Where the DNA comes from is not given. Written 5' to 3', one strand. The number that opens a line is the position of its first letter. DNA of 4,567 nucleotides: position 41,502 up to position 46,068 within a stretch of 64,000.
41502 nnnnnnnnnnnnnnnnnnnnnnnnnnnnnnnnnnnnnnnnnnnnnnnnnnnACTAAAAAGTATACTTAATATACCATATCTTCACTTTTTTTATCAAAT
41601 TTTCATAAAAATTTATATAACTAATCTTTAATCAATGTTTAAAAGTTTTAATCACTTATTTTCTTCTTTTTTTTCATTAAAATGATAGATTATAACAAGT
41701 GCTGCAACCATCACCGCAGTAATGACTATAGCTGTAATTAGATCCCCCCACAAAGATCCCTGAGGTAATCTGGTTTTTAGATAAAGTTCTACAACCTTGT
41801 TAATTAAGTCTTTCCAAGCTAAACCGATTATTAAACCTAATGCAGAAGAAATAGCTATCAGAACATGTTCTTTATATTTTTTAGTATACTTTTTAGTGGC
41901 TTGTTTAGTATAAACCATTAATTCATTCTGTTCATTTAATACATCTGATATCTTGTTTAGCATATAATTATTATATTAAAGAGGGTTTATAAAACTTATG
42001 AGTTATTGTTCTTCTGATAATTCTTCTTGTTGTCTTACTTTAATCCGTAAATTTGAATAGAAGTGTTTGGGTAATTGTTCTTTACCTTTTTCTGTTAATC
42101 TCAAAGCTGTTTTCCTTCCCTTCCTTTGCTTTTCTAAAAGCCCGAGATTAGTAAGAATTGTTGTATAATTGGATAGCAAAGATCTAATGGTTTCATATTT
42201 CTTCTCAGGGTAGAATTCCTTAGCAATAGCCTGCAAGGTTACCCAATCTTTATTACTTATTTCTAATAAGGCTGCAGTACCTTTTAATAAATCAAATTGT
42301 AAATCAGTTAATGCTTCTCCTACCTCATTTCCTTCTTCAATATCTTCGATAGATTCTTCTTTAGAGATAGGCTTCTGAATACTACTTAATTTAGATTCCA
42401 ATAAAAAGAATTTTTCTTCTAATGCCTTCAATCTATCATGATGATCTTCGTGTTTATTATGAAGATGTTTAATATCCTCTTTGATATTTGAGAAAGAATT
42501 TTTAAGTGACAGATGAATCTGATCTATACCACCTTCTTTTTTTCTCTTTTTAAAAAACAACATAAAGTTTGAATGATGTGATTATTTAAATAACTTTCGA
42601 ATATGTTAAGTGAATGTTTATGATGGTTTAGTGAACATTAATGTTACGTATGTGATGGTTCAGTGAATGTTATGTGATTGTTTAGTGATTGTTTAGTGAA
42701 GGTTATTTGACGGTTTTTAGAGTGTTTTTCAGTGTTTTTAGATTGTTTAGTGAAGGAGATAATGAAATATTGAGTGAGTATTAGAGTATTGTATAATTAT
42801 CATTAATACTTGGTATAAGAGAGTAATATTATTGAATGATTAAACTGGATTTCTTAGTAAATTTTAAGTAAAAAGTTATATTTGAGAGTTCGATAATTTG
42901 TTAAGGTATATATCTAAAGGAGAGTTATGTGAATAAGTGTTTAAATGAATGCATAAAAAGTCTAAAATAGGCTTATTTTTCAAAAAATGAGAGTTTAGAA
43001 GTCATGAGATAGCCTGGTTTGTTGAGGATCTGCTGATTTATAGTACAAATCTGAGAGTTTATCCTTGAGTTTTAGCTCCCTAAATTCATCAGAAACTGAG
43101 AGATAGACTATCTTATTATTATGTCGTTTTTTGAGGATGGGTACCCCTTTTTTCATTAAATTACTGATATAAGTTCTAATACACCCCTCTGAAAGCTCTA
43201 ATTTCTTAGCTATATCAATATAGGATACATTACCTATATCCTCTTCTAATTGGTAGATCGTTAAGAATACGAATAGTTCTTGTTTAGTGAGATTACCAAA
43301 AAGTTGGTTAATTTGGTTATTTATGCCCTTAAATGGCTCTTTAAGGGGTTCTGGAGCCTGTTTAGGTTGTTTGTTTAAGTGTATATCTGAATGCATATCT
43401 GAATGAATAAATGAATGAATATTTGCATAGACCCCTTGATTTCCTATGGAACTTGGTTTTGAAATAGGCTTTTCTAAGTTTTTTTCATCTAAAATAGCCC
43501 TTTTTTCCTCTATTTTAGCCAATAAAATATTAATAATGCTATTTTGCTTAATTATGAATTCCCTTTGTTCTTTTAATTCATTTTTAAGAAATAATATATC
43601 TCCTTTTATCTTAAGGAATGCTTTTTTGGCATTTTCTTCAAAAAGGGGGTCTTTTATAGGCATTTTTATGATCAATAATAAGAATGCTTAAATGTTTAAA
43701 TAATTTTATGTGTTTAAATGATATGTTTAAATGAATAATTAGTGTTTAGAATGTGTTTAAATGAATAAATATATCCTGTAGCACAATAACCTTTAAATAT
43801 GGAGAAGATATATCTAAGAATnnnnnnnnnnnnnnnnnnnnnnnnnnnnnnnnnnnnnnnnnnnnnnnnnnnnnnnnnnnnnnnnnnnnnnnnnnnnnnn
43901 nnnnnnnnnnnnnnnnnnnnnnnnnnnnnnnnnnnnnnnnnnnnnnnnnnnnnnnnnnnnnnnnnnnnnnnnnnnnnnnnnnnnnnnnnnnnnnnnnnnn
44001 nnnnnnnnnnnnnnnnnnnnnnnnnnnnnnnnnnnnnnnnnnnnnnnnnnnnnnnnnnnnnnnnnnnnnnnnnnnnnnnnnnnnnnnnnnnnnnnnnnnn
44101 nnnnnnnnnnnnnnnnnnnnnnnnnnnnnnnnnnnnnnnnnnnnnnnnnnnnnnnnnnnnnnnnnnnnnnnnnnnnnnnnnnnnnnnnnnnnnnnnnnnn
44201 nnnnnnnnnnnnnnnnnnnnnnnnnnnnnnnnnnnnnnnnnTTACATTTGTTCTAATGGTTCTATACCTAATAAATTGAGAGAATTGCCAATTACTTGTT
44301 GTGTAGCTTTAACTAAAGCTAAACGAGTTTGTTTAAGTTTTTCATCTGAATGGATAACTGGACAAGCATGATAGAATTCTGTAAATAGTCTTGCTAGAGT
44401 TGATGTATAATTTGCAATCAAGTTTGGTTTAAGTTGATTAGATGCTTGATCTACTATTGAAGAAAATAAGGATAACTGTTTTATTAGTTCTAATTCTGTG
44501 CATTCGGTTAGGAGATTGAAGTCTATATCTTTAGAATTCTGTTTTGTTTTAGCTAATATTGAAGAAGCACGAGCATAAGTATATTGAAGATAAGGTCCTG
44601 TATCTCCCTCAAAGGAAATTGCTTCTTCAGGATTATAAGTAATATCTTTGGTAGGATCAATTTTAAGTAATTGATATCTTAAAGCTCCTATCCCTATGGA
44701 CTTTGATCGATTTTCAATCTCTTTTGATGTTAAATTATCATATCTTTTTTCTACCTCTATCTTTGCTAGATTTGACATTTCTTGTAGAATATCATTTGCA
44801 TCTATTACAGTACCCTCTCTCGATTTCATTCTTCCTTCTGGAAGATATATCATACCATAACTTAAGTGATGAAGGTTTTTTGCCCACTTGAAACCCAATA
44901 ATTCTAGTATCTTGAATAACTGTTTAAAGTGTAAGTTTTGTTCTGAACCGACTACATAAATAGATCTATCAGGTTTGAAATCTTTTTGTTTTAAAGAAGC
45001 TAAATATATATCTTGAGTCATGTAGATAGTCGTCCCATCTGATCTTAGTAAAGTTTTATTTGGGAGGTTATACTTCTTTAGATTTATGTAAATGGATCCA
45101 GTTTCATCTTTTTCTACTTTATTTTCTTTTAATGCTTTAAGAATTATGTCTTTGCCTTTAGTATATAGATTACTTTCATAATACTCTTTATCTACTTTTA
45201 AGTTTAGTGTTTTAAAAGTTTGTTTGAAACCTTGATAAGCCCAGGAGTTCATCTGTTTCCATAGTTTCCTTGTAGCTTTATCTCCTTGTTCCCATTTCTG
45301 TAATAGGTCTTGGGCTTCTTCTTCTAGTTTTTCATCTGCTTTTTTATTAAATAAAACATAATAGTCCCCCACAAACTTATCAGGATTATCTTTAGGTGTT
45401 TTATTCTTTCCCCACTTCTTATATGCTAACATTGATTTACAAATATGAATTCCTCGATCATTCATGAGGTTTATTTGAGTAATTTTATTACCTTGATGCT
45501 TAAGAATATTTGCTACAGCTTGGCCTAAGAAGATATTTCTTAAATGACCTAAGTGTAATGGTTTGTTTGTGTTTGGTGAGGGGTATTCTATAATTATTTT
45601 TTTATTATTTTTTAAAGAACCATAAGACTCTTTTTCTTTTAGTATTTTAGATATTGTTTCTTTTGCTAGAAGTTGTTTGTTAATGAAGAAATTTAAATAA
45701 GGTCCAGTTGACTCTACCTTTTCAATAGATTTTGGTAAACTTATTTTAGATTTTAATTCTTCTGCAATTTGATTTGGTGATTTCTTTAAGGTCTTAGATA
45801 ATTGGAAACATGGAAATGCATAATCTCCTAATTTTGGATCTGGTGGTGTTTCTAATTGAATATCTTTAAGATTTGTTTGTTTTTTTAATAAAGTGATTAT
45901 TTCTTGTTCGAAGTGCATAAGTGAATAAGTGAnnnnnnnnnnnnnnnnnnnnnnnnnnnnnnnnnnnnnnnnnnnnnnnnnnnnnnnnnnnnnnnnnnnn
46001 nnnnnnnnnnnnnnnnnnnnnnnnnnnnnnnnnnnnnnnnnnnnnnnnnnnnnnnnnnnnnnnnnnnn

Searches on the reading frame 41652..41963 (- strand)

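Call 41: search_protein_families(library=pfam, proteins=[window:41652-41963:-], max_evalue=0.01)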
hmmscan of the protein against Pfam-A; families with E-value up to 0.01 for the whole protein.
window:41652-41963:- (103 aa): 1 family
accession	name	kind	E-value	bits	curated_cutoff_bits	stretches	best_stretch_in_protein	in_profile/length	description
PF18898.5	DUF5654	-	6.9e-13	48.8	23.8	1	28-97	3-69/71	Family of unknown function (DUF5654)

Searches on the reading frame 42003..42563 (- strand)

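Call 41: search_protein_families(library=pfam, proteins=[window:42003-42563:-], max_evalue=0.01)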
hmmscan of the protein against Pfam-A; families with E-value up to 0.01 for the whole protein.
window:42003-42563:- (186 aa): 2 families
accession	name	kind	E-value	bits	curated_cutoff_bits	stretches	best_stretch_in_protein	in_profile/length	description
PF22665.2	DUF6293_C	-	0.0023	18.8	27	1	120-162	54-96/101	DUF6293 C-terminal winged helix domain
PF11559.13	ADIP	-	0.0058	17.2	34.3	1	20-72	57-109/151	Afadin- and alpha -actinin-Binding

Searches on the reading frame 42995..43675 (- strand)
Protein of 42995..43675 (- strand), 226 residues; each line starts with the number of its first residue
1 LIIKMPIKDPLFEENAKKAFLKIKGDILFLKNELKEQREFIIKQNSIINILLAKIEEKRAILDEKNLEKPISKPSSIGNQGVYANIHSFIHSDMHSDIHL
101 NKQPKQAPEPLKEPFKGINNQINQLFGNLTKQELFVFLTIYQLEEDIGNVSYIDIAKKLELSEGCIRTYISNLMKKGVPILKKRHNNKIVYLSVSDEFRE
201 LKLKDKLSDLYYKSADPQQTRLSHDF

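Call 41: search_protein_families(library=pfam, proteins=[window:42995-43675:-], max_evalue=0.01)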
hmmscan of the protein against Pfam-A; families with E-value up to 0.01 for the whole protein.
window:42995-43675:- (226 aa): 5 families
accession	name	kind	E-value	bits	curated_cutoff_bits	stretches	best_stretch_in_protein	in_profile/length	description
PF08279.18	HTH_11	-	7.6e-05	23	25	1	141-185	7-51/55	HTH domain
PF00196.25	GerE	-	0.00064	19.7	23.5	1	153-176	21-44/57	Bacterial regulatory proteins, luxR family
PF13412.12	HTH_24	-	0.0073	16.3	21.9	0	149-178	17-46/48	Winged helix-turn-helix DNA-binding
PF21984.2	DnaD_N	-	0.0076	16.9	27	0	128-211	13-94/101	DnaD N-terminal domain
PF13730.12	HTH_36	-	0.0089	16.3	25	0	128-177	2-53/55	Helix-turn-helix domain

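Call 42: search_protein_families(library=ncbifam, proteins=[window:42995-43675:-], max_evalue=0.01)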
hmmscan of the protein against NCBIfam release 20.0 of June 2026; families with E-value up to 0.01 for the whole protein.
window:42995-43675:- (226 aa): 5 families
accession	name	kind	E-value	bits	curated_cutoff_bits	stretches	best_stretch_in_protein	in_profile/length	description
NF040947.1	trans_reg_LysM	equivalog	0.00049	19.9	180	1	149-178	17-46/136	HTH-type transcriptional regulator LysM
TIGR02937.1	sigma70-ECF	superfamily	0.0025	17.5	42.9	1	112-176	101-160/165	sigma-70 family RNA polymerase sigma factor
NF053758.1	ChrTpTrnRegChrS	equivalog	0.0035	17.2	250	1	142-178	21-57/158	chromate efflux transcriptional regulator ChrS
NF041395.1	TranRegLrpA1_Halo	equivalog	0.0038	17.2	250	1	143-178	14-48/142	HTH-type transcriptional regulator LrpA1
TIGR01884.1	cas_HTH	subfamily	0.0039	16.6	60.2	1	142-179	150-186/202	CRISPR-associated CARF protein Csa3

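Call 65: find_homologous_proteins(query=window:42995-43663:-, max_evalue=0.00001)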
Query window:42995-43663:- (222 aa): 84 proteins with E <= 0.00001 among 569 candidates.
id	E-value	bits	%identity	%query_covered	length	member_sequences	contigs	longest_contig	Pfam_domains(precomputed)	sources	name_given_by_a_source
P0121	4.0e-138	476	100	100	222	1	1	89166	-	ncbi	-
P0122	4.9e-83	296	68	99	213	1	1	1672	PF08279.19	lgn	-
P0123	9.8e-52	194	66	48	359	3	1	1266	-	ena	-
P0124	6.3e-51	191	65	48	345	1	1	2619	-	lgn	-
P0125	9.9e-50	187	63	48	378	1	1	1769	-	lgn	-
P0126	1.1e-49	187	61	48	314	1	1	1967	-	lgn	-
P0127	2.4e-49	186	61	48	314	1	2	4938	-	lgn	-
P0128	1.2e-48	184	64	48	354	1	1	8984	-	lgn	-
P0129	6.5e-48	181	56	50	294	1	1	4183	-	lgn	-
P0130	1.3e-47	180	60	44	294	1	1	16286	-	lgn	-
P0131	1.1e-46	177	54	50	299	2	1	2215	-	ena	-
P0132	1.4e-45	174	55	57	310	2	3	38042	-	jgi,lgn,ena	-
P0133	7.5e-45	171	44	100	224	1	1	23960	-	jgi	-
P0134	1.1e-44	171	45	98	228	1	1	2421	-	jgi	-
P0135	1.8e-43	167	54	63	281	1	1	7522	PF08279.19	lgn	-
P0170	3.8e-33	133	40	96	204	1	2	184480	-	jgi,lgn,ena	-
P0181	1.5e-29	121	36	96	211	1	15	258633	-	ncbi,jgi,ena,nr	ncbi:hypothetical protein HOD38_05560 [archaeon]|jgi:hypothetical protein|nr:hypothetical protein [a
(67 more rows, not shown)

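Call 66: find_encoding_contigs(protein=P0121, flank=10000, max_places=2)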
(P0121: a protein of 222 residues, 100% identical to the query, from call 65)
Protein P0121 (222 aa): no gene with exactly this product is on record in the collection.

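Call 69: find_encoding_contigs(protein=P0181, flank=10000, max_places=1)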
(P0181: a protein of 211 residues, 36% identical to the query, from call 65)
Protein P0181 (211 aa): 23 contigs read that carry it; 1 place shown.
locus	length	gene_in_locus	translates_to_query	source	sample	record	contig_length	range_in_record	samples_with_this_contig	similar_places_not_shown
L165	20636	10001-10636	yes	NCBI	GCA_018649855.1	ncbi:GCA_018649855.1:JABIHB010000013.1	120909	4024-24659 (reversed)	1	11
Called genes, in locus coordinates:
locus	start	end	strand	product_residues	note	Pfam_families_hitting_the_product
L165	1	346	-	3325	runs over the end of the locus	-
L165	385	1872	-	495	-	PF01336:tRNA_anti-codon, PF00149:Metallophos, PF04042:DNA_pol_E_B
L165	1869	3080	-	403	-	PF01637:ATPase_2 (weak), PF05621:TniB (weak), PF13191:AAA_16 (weak), PF00004:AAA (weak), PF13401:AAA_22, PF22703:Cdc6_lid, PF09079:WHD_Cdc6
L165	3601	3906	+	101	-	-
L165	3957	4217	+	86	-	PF05239:PRC (weak)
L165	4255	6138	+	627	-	PF01078:Mg_chelatase (weak), PF12775:AAA_7 (weak), PF20030:bpMoxR (weak), PF14532:Sigma54_activ_2 (faint), PF00158:Sigma54_activat, PF07728:AAA_5 (weak), PF05362:Lon_C, PF13541:ChlI, +1 more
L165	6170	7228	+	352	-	PF13207:AAA_17 (weak), PF13238:AAA_18, PF00383:dCMP_cyt_deam_1, PF14437:MafB19-deam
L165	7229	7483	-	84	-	-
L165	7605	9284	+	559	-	PF03485:Arg_tRNA_synt_N, PF00750:tRNA-synt_1d, PF05746:DALR_1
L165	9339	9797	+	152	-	-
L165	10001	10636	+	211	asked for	-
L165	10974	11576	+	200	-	-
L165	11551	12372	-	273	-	PF02899:Phage_int_SAM_1, PF13495:Phage_int_SAM_4, PF00589:Phage_integrase, PF22823:MrpR_C_cat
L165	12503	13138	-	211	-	-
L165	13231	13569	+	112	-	-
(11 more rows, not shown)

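Call 70: find_encoding_contigs(protein=P0170, flank=10000, max_places=1)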
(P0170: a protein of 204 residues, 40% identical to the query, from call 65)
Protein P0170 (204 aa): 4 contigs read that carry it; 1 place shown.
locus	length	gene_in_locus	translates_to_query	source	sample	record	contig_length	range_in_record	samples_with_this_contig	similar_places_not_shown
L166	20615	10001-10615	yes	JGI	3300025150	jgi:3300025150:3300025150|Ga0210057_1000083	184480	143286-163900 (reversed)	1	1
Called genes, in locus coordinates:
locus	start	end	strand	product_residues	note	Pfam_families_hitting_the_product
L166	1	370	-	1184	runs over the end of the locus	PF03833:PolC_DP2_N, PF24844:PolC_DP2_central, PF24846:PolC_DP2_cat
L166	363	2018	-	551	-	PF12850:Metallophos_2 (faint), PF00149:Metallophos, PF04042:DNA_pol_E_B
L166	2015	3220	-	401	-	PF01637:ATPase_2, PF05621:TniB (weak), PF13191:AAA_16, PF00004:AAA, PF13401:AAA_22, PF22606:Cdc6-ORC-like_ATPase_lid, PF22703:Cdc6_lid, PF09079:WHD_Cdc6, +2 more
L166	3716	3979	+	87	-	PF05239:PRC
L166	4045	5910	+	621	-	PF01078:Mg_chelatase, PF06068:TIP49 (faint), PF20030:bpMoxR (faint), PF13401:AAA_22 (faint), PF00158:Sigma54_activat, PF20436:LonB_AAA-LID (weak), PF05362:Lon_C, PF13541:ChlI, +4 more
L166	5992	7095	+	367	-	PF14528:LAGLIDADG_3 (faint)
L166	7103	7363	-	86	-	-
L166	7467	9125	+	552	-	PF03485:Arg_tRNA_synt_N, PF00750:tRNA-synt_1d, PF01406:tRNA-synt_1e (weak), PF05746:DALR_1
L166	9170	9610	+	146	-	-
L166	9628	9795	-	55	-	-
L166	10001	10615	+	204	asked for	-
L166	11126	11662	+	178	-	-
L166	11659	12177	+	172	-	-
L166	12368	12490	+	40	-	-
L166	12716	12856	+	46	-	-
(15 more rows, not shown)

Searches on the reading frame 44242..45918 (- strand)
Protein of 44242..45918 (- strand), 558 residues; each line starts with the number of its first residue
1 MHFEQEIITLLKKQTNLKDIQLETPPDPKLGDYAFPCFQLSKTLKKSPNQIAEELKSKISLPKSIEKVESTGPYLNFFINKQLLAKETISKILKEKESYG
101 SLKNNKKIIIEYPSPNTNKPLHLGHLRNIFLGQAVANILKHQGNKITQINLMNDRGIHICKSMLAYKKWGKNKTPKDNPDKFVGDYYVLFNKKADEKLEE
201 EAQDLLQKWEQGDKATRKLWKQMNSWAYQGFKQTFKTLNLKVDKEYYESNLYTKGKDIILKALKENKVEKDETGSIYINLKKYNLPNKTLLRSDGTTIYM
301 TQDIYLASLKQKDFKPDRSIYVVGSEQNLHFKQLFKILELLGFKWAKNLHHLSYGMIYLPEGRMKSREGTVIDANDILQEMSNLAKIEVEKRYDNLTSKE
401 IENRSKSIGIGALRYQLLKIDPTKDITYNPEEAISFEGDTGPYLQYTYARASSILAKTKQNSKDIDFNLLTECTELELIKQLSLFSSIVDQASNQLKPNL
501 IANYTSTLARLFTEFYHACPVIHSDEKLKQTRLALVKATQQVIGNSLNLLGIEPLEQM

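Call 41: search_protein_families(library=pfam, proteins=[window:44242-45918:-], max_evalue=0.01)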
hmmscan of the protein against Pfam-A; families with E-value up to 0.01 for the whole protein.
window:44242-45918:- (558 aa): 3 families
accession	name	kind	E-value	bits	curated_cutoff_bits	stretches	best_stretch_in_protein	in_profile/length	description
PF00750.26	tRNA-synt_1d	-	2.6e-53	181.7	23.3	1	89-428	2-347/349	tRNA synthetases class I (R), catalytic domain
PF05746.21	DALR_1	-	2.8e-33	114.9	22.3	1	444-558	1-117/117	DALR anticodon binding domain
PF03485.21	Arg_tRNA_synt_N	-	4.4e-21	75.7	21.5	1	3-79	7-85/85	Arginyl tRNA synthetase N terminal domain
